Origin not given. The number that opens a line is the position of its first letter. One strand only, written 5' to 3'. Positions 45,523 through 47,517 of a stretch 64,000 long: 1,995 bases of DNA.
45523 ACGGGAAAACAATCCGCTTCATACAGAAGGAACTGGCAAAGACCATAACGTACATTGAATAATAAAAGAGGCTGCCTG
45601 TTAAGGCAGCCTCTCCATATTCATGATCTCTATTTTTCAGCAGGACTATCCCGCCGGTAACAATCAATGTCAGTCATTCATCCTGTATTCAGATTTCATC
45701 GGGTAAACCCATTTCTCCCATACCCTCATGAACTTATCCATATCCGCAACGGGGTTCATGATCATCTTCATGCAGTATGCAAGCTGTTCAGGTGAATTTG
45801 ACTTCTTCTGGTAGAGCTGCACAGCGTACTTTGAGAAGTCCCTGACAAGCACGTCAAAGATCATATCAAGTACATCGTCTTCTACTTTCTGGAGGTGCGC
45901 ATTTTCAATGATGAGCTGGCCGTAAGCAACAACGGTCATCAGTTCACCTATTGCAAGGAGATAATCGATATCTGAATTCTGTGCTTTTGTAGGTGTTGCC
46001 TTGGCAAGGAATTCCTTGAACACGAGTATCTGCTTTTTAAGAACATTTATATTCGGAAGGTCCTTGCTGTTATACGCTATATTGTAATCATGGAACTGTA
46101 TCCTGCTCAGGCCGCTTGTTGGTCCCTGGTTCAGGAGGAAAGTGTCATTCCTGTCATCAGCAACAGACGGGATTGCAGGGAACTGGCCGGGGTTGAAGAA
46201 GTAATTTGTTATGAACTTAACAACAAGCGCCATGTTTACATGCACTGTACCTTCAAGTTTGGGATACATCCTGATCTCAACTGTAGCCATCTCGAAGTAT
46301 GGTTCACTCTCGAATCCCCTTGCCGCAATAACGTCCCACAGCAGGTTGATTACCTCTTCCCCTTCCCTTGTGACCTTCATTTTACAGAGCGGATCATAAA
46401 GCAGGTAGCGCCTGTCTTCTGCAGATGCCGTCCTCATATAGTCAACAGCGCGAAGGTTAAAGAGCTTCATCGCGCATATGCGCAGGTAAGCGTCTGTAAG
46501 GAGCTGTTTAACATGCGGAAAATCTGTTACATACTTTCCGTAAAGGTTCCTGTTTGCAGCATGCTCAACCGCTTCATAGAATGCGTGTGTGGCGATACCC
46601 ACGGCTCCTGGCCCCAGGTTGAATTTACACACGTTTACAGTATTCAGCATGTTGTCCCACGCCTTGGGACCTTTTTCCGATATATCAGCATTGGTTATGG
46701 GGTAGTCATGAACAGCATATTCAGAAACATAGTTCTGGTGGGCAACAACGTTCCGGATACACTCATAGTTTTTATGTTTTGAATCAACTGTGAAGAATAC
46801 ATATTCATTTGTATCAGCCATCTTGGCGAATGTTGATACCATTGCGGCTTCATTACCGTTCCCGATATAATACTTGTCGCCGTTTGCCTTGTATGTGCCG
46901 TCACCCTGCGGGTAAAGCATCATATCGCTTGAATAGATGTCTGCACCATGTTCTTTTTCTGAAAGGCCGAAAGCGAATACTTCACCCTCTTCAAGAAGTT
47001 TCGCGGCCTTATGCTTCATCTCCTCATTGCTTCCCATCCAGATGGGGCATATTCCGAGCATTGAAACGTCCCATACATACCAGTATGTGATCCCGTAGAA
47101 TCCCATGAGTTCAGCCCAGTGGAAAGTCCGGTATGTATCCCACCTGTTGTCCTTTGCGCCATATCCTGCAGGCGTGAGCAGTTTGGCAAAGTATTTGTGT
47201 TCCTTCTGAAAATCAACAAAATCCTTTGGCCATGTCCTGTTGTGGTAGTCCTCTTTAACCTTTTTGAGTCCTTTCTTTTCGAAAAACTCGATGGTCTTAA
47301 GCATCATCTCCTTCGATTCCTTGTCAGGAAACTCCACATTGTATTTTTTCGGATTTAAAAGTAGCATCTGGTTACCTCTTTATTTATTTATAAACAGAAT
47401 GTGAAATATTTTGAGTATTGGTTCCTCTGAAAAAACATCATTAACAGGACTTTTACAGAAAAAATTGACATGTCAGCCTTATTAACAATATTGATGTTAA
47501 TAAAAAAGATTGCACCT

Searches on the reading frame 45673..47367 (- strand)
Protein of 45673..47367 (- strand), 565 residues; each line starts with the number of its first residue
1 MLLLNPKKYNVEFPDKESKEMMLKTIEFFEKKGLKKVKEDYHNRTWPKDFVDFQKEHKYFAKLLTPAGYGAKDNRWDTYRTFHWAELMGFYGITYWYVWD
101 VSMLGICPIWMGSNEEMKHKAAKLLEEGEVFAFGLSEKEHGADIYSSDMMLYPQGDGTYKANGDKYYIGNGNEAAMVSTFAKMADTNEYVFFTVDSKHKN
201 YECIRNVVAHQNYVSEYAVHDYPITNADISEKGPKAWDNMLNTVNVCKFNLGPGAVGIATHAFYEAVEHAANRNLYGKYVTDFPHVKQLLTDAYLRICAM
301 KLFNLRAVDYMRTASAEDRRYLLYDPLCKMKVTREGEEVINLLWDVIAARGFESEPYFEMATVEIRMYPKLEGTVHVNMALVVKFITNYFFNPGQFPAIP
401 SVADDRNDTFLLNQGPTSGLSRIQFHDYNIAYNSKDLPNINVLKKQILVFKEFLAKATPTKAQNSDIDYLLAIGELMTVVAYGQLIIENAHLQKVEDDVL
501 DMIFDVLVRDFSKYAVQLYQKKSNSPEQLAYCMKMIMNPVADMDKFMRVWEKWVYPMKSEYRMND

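Call 36: search_protein_families(library=pfam, proteins=[window:45673-47367:-], max_evalue=0.001)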
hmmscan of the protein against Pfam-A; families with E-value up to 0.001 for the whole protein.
window:45673-47367:- (565 aa): 2 families
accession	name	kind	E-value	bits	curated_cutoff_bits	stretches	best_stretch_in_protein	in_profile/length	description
PF00441.29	Acyl-CoA_dh_1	-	1.4e-15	58.2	22.4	1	237-384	4-147/150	Acyl-CoA dehydrogenase, C-terminal domain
PF02770.24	Acyl-CoA_dh_M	-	4.8e-07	30.3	33.3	1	132-202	1-74/97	Acyl-CoA dehydrogenase, middle domain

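Call 54: search_solved_structures(query=window:45673-47367:-, max_evalue=0.001)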
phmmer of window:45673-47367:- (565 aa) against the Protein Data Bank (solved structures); distinct sequences matched with E-value up to 0.001: 47.
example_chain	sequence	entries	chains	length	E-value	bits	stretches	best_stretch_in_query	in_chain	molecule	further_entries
1ukw_A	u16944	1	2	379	2.9e-13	52.6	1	96-306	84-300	acyl-CoA dehydrogenase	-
5jsc_A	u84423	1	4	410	7.9e-13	51.2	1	99-382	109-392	Putative acyl-CoA dehydrogenase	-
1buc_A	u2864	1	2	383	1.2e-12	50.6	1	26-301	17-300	BUTYRYL-COA DEHYDROGENASE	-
4l1f_A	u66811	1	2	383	2.7e-11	46.1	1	25-302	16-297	Acyl-CoA dehydrogenase domain protein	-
2eba_A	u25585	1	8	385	1.2e-10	44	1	16-282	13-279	Putative glutaryl-CoA dehydrogenase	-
2z1q_A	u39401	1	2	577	2.2e-10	43.1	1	62-312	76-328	Acyl-CoA dehydrogenase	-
6fah_C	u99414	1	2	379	3.9e-10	42.3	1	20-313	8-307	Caffeyl-CoA reductase-Etf complex subunit CarC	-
5idu_A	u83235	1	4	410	5.3e-10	41.8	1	98-382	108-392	Acyl-CoA dehydrogenase domain protein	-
1udy_A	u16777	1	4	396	2.1e-09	39.9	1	99-383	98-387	Acyl-CoA dehydrogenase, medium-chain specific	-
3mdd_A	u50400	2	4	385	2.1e-09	39.9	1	99-383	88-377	MEDIUM CHAIN ACYL-COA DEHYDROGENASE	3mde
4iv6_A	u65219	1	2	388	3.5e-09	39.1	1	19-309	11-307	Acyl-CoA dehydrogenase FadE3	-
8i4p_A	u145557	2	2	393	6.9e-09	38.2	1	101-317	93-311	Acyl-CoA dehydrogenase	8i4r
7w0j_A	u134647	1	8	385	6.9e-09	38.2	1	101-317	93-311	Acyl-CoA dehydrogenase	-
1ege_A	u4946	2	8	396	7.1e-08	34.8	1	101-384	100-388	MEDIUM CHAIN ACYL-COA DEHYDROGENASE | Acyl-CoA dehydrogenase, medium-chain specific, mitochondrial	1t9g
3owa_A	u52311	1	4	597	8.2e-08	34.6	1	104-301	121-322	Acyl-CoA dehydrogenase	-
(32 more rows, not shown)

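Call 85: find_related_loci(query=A6, collection=metagenome_contigs, flank=7000)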
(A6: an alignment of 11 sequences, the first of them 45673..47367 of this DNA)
Query A6 (565 aa) in metagenome_contigs; peptide patterns used: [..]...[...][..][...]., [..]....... (x = any residue, [..] = any of these).
600 stretches matched a pattern (row limit reached: there are more); 532 encode a relative of the query (tblastn E <= 1e-3); the best 80 are kept; 80 distinct loci.
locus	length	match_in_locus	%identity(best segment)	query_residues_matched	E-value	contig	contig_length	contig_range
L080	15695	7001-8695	86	1-565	0e+0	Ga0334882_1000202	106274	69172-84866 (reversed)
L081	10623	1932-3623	83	1-564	0e+0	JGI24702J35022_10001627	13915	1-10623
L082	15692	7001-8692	85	1-564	0e+0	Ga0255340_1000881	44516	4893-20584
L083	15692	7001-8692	86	1-564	0e+0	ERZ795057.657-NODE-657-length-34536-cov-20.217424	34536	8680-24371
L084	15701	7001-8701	68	1-565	0e+0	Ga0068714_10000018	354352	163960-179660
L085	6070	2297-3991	67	1-565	0e+0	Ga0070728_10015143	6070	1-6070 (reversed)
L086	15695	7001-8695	67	1-565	0e+0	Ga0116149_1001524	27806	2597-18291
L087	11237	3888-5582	65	1-565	0e+0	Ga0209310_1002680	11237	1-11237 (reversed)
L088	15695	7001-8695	66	1-565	0e+0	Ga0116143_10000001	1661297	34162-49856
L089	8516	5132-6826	65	1-565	0e+0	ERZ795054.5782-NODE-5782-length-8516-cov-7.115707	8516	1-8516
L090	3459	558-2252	65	1-565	0e+0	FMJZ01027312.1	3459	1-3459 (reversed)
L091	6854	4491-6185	65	1-565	0e+0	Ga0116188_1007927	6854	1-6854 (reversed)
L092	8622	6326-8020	66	1-565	0e+0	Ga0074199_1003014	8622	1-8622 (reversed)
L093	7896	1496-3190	65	1-565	0e+0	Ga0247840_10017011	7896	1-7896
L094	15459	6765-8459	64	1-565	0e+0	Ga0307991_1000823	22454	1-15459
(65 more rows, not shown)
